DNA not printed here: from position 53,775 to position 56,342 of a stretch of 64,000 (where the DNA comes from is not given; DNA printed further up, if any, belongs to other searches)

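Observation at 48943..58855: Pel-like exopolysaccharide locus with a non-canonical, split architecture and no outer-membrane export genes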

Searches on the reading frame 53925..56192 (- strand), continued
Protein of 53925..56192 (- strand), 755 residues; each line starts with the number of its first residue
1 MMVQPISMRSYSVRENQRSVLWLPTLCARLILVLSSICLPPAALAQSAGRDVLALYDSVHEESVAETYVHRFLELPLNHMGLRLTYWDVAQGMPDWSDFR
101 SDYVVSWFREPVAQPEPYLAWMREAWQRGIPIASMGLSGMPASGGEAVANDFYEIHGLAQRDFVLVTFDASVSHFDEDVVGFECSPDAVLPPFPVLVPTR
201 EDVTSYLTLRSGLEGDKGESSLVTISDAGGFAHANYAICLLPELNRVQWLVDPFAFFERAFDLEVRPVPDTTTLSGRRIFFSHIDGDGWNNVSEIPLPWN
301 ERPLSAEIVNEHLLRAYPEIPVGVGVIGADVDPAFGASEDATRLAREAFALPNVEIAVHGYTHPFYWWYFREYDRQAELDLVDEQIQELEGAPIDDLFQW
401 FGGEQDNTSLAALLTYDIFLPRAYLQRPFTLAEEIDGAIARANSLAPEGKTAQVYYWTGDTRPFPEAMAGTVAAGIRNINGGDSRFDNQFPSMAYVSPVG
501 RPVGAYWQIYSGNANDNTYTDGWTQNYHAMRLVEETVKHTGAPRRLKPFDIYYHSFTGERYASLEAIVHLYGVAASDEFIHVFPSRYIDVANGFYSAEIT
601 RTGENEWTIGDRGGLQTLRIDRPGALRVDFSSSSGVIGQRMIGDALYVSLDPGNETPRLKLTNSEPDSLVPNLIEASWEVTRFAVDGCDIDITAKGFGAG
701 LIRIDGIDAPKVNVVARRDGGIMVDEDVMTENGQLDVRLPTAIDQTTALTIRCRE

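Call 22: search_solved_structures(query=L004:12342-13865:+, max_evalue=1, show_alignments=1)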
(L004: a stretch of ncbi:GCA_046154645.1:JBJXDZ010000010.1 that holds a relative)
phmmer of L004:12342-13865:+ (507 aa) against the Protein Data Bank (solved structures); distinct sequences matched with E-value up to 1: 1.
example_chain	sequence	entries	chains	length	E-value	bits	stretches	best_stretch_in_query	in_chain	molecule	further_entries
9up5_A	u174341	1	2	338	0.65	12.1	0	70-118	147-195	Lipopolysaccharide assembly protein B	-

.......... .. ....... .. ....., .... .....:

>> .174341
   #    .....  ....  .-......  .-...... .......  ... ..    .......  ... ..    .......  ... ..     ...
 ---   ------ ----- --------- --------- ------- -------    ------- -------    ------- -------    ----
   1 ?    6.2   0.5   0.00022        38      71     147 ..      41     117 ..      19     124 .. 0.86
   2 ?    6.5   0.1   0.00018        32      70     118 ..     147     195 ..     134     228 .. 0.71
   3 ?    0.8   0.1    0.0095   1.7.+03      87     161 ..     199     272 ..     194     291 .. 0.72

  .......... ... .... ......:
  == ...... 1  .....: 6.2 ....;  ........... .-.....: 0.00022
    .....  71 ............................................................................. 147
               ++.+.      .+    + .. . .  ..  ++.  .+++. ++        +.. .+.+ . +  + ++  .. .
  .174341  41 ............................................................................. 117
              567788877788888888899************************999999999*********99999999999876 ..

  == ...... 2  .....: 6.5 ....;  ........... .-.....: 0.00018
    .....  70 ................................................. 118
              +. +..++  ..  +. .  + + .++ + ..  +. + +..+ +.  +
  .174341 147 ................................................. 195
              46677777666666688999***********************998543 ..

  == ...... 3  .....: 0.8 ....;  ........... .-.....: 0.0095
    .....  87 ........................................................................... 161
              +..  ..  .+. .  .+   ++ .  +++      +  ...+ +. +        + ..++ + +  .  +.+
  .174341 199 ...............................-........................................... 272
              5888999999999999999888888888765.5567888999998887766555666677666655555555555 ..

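Call 38: search_solved_structures(query=L072:12228-15206:+, max_evalue=0.1)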
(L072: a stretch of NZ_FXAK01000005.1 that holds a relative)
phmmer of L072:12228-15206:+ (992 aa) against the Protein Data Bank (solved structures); distinct sequences matched with E-value up to 0.1: 52.
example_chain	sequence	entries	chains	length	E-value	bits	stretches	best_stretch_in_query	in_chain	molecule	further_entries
9qhb_A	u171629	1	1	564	2.1e-08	36.3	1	34-184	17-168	Engineered tetratricopeptide repeat protein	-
7rqf_A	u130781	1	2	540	2.2e-08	36.3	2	839-920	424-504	TPR repeat-containing protein PA4667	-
8sxe_C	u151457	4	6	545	2.4e-08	36.2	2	839-920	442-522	TPR repeat-containing protein PA4667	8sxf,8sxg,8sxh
3vtx_A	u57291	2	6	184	8.2e-06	27.8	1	61-179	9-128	MamA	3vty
6b85_J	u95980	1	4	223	1.6e-05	26.9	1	855-987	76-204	TMHC4_R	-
8cus_A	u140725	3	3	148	1.7e-05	26.7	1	862-989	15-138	I432-1(NaCl) Chain A | I432-1(Imd) Chain A | I432-1-X3 Chain A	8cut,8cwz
8far_A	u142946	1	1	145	2.3e-05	26.3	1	865-989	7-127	I432-1-CC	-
8bu0_A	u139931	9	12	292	5.8e-05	25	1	33-184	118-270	Consensus tetratricopeptide repeat protein | Crystal structure of an 8-repeat consensus TPR superhelix with Zinc. | Monomer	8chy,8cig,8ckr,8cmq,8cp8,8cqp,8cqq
6vfj_B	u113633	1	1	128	0.00023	23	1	833-922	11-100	I53_dn5B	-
6vl6_B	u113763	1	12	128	0.00026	22.8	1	833-925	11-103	T33_dn2B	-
7yeh_B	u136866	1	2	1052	0.00044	22.1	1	824-985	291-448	UDP-N-acetylglucosamine--peptide N-acetylglucosaminyltransferase 110 kDa subunit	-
7ntf_A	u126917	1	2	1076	0.00047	22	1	824-985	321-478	Isoform 1 of UDP-N-acetylglucosamine--peptide N-acetylglucosaminyltransferase 110 kDa subu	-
7yea_A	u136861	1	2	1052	0.00049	21.9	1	824-985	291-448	UDP-N-acetylglucosamine--peptide N-acetylglucosaminyltransferase 110 kDa subunit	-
1w3b_A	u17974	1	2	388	0.00054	21.8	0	845-985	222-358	UDP-N-ACETYLGLUCOSAMINE--PEPTIDE N-ACETYLGLUCOSAMINYLTRANSFERASE 110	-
8fwd_1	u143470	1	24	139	0.00057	21.7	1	862-986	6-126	O43-rpxdoc-EK1_B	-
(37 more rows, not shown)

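Call 39: search_solved_structures(query=L072:15187-16926:+, max_evalue=1)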
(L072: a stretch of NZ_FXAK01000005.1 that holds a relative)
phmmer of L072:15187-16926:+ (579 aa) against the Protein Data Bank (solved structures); distinct sequences matched with E-value up to 1: 58.
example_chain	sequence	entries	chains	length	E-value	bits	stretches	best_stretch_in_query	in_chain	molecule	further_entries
9qhb_A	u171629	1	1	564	1.9e-16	63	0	210-268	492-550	Engineered tetratricopeptide repeat protein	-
8bu0_A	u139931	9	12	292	7.3e-10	41.3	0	210-267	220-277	Consensus tetratricopeptide repeat protein | Crystal structure of an 8-repeat consensus TPR superhelix with Zinc. | Monomer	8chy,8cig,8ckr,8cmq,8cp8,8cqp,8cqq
9qhc_A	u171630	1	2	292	2.1e-09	39.8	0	209-266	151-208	Engineered tetratricopeptide repeat protein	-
8far_A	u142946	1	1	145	2.3e-07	33.1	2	222-271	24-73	I432-1-CC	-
8cus_A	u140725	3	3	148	3.7e-07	32.4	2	222-270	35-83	I432-1(NaCl) Chain A | I432-1(Imd) Chain A | I432-1-X3 Chain A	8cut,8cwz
6b85_J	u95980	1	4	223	5.4e-07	31.8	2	217-267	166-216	TMHC4_R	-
2kc7_A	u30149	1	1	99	1.7e-06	30.2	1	209-276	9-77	bfr218_protein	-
7obi_A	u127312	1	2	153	2.4e-06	29.7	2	213-285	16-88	CTPR-rv4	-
9gzg_A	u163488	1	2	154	3.2e-06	29.3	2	213-268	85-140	Engineered CTPR protein with glutamic acids for conductivity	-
6vfj_B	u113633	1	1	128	2.7e-05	26.2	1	211-267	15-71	I53_dn5B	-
6vfh_A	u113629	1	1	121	4e-05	25.7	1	210-272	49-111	T33_dn10A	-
8fwd_1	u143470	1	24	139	4.4e-05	25.5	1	222-271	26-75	O43-rpxdoc-EK1_B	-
6vl6_B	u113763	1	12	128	8.7e-05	24.6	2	211-268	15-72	T33_dn2B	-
2fo7_A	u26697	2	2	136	9.7e-05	24.4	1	211-266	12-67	SYNTHETIC CONSENSUS TPR PROTEIN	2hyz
8ch0_A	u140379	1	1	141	0.0001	24.3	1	210-266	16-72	Consensus tetratricopeptide repeat protein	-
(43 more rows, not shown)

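Call 40: search_solved_structures(query=L072:16923-17600:+, max_evalue=1)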
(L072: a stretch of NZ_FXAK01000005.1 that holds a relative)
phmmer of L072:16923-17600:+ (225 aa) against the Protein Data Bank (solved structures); distinct sequences matched with E-value up to 1: 8.
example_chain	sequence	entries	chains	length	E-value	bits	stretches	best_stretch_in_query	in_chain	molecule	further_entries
9h80_C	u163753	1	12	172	2.3e-14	56.9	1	33-218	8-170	PelC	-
5t11_A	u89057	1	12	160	1.6e-10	44.3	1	57-217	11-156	Uncharacterized protein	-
5t10_A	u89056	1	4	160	2.4e-10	43.8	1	57-217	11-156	Uncharacterized protein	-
5t0z_A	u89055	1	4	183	5.1e-09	39.5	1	56-221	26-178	Lipoprotein, putative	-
4hrv_A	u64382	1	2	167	0.0051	19.9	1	136-216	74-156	Putative lipoprotein GNA1162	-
6jsj_A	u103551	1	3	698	0.22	14.5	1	55-122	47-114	Dynamin-like GTPase MGM1, mitochondrial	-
9ot6_C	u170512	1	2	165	0.31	14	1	139-207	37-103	EFR3 interfering Nanobody (F3IN)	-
4hie_B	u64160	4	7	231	0.59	13.1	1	140-206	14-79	Antibody 023.102 | Fab 023.102 heavy chain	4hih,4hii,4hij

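Call 49: search_protein_families(library=pfam, proteins=[L072:17614-19044:+, L019:8600-9676:-, L023:13092-14192:+, L004:14019-15230:+, L005:14280-15407:+, L072:15187-16926:+, L072:16923-17600:+, L072:19023-20306:+, L004:15234-16280:+, L004:12342-13865:+], max_evalue=0.05)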
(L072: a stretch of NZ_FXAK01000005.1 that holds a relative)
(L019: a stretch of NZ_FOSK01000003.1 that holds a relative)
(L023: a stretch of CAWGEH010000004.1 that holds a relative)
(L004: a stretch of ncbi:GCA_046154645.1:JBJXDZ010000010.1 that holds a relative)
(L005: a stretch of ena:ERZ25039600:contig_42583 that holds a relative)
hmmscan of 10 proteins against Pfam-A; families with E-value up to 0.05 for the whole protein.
L072:17614-19044:+ (476 aa): 1 family
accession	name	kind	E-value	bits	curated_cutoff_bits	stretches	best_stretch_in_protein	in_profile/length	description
PF13492.12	GAF_3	-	4.2e-10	40.6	27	1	189-316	4-128/129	GAF domain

L019:8600-9676:- (358 aa): 0 families

L023:13092-14192:+ (366 aa): 1 family
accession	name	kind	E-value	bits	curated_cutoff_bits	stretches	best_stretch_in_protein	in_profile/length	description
PF13492.12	GAF_3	-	0.0063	17.4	27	1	192-289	6-102/129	GAF domain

L004:14019-15230:+ (403 aa): 2 families
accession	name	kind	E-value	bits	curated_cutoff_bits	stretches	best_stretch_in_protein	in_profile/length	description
PF13492.12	GAF_3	-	4.1e-08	34.1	27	1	232-345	14-125/129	GAF domain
PF13493.11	DUF4118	-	0.017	15.3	28.4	1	61-134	5-78/107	Domain of unknown function (DUF4118)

L005:14280-15407:+ (375 aa): 0 families

L072:15187-16926:+ (579 aa): 15 families
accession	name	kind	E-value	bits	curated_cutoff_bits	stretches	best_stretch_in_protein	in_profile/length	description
PF13432.12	TPR_16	-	1.2e-08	35.6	32.7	1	206-268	3-65/65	Tetratricopeptide repeat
PF13428.12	TPR_14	-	1.3e-08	35.2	23.5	1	238-275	5-42/44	Tetratricopeptide repeat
PF07719.23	TPR_2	-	6.6e-08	32.5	27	1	239-266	6-33/34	Tetratricopeptide repeat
PF23914.1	TPR_CcmH_CycH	-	1.4e-06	28.7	42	1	197-267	83-154/158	Cytochrome c-type biogenesis protein H TPR domain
PF14559.12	TPR_19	-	1.6e-06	28.7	25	1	210-271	1-62/68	Tetratricopeptide repeat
PF24604.1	B-barrel_PelB_C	-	2.4e-06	27.7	31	1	384-577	103-308/309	PelB, C-terminal beta barrel domain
PF13431.12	TPR_17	-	3.8e-05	24.1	24.4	0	223-254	2-33/34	Tetratricopeptide repeat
PF13174.12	TPR_6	-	0.00021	22.2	26.3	0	207-232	7-32/33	Tetratricopeptide repeat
PF13414.12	TPR_11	-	0.00032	20.8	26.8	1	247-270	7-30/42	TPR repeat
PF13176.12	TPR_7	-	0.00039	20.7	27.9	1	239-268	4-33/36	Tetratricopeptide repeat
PF13371.12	TPR_9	-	0.00042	20.7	35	0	241-272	36-67/73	Tetratricopeptide repeat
PF13424.12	TPR_12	-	0.00074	20.1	30.1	1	224-263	34-74/77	Tetratricopeptide repeat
PF12895.13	ANAPC3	-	0.0014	19.3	27.2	1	204-258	27-80/82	Anaphase-promoting complex, cyclosome, subunit 3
PF00515.34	TPR_1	-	0.0026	18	27.8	1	240-266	7-33/34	Tetratricopeptide repeat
PF14853.12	Fis1_TPR_C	-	0.036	14.7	25.3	0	204-245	5-46/53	Fis1 C-terminal tetratricopeptide repeat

L072:16923-17600:+ (225 aa): 1 family
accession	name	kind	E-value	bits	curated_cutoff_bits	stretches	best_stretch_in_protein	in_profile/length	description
PF05643.16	GNA1162-like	-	0.00026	21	25.9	1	141-196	77-133/185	Putative lipoprotein GNA1162-like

L072:19023-20306:+ (427 aa): 4 families
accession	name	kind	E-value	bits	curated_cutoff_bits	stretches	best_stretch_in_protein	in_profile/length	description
PF14559.12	TPR_19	-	2.5e-05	24.9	25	1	314-363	9-59/68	Tetratricopeptide repeat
PF13431.12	TPR_17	-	0.00019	21.9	24.4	0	319-349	2-32/34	Tetratricopeptide repeat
PF13432.12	TPR_16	-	0.00025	21.8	32.7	1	334-381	1-49/65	Tetratricopeptide repeat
PF20308.4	TPR-S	-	0.0051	17.8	27.6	0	241-329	10-92/102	Tetratricopeptide Repeats-Sensor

L004:15234-16280:+ (348 aa): 0 families

L004:12342-13865:+ (507 aa): 3 families
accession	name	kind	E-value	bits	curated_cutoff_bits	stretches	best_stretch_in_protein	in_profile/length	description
PF14559.12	TPR_19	-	0.0002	22.1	25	1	64-128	3-67/68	Tetratricopeptide repeat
PF13428.12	TPR_14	-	0.00095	20.1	23.5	1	94-129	9-44/44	Tetratricopeptide repeat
PF13176.12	TPR_7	-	0.014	15.9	27.9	0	88-119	1-32/36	Tetratricopeptide repeat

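Call 61: search_solved_structures(query=L072:17614-19044:+, max_evalue=1, show_alignments=1)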
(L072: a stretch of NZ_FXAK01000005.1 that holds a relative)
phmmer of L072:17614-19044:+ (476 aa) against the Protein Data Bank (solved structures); distinct sequences matched with E-value up to 1: 5.
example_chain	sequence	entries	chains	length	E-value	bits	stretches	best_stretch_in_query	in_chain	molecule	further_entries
2vli_A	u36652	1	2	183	0.058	15.3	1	52-106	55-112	ANTIBIOTIC RESISTANCE PROTEIN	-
9t28_A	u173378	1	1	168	0.24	13.3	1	383-432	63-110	diguanylate cyclase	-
3i5b_A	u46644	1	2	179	0.27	13.1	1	383-432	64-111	WspR response regulator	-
3i5c_A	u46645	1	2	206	0.35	12.8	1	383-432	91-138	Fusion of General control protein GCN4 and WSPR response regulator protein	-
3bre_A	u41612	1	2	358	0.65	11.9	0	383-432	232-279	Probable two-component response regulator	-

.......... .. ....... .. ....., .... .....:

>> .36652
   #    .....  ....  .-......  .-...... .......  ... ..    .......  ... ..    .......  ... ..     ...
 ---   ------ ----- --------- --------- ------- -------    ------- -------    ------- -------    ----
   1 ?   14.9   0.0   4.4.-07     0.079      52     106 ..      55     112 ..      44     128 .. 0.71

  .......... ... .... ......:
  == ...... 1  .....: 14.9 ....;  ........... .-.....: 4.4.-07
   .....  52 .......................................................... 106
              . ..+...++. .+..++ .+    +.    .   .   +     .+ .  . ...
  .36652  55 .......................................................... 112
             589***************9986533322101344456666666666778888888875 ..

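Call 83: predict_structure(alignment_id=A1)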
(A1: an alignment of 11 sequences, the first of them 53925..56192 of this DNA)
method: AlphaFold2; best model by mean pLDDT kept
length: 755 residues; sequences in the alignment: 11
mean_pLDDT: 67.8   pTM: 0.56
mean pLDDT of the five models: 67.8, 66.4, 66.1, 63.8, 61.6
residues with pLDDT >= 90: 71; 70-90: 332; 50-70: 180; < 50: 172
segments of 3 or more residues with pLDDT < 50: 1-25, 35-49, 242-246, 264-277, 367-369, 388-423, 459-461, 481-499, 512-547, 557-560
pLDDT, mean of each block of 10 residues (from residue 1): 27 33 50 45 32 78 60 51 70 75 82 82 87 77 60 88 80 80 67 87 91 74 91 79 52 74 48 44 71 76 84 86 83 80 93 88 56 58 52 42 34 35 57 84 91 73 69 80 38 40 64 40 34 44 43 50 65 67 76 73 86 70 79 85 70 84 68 75 83 68 86 89 89 83 73 82
secondary structure, 60 per line:
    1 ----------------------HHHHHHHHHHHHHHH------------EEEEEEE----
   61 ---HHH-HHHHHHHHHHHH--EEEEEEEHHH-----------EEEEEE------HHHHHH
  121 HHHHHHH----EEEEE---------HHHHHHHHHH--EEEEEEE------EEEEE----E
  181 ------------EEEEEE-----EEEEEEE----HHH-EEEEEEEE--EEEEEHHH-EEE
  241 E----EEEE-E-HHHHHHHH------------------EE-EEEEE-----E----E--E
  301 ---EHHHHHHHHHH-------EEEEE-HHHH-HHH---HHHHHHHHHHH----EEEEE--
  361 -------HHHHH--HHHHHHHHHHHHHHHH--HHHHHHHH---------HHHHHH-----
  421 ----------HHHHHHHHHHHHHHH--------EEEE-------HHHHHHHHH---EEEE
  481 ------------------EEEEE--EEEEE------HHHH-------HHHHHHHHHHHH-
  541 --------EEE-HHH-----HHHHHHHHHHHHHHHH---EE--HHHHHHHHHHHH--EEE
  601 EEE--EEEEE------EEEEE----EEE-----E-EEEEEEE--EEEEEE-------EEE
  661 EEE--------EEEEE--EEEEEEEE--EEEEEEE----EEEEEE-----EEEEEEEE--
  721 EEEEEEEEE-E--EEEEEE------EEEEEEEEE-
elements in order (helices of 4 or more, strands of 3 or more residues): H23-37 E50-56 H68-79 E82-88 E103-108 H115-127 E132-136 H146-155 E158-164 E171-175 E193-198 E204-210 E219-226 E229-233 E238-241 E246-249 H253-260 E282-286 H305-314 E322-326 H328-331 H339-349 E354-358 H368-372 H375-390 H393-400 H410-415 H431-445 E454-457 H465-473 E477-480 E499-503 E506-510 H517-520 H528-539 E549-551 H561-576 H584-595 E598-603 E606-610 E617-621 E626-628 E636-642 E645-650 E658-663 E672-676 E679-686 E689-695 E700-705 E711-718 E721-729 E734-739 E746-754
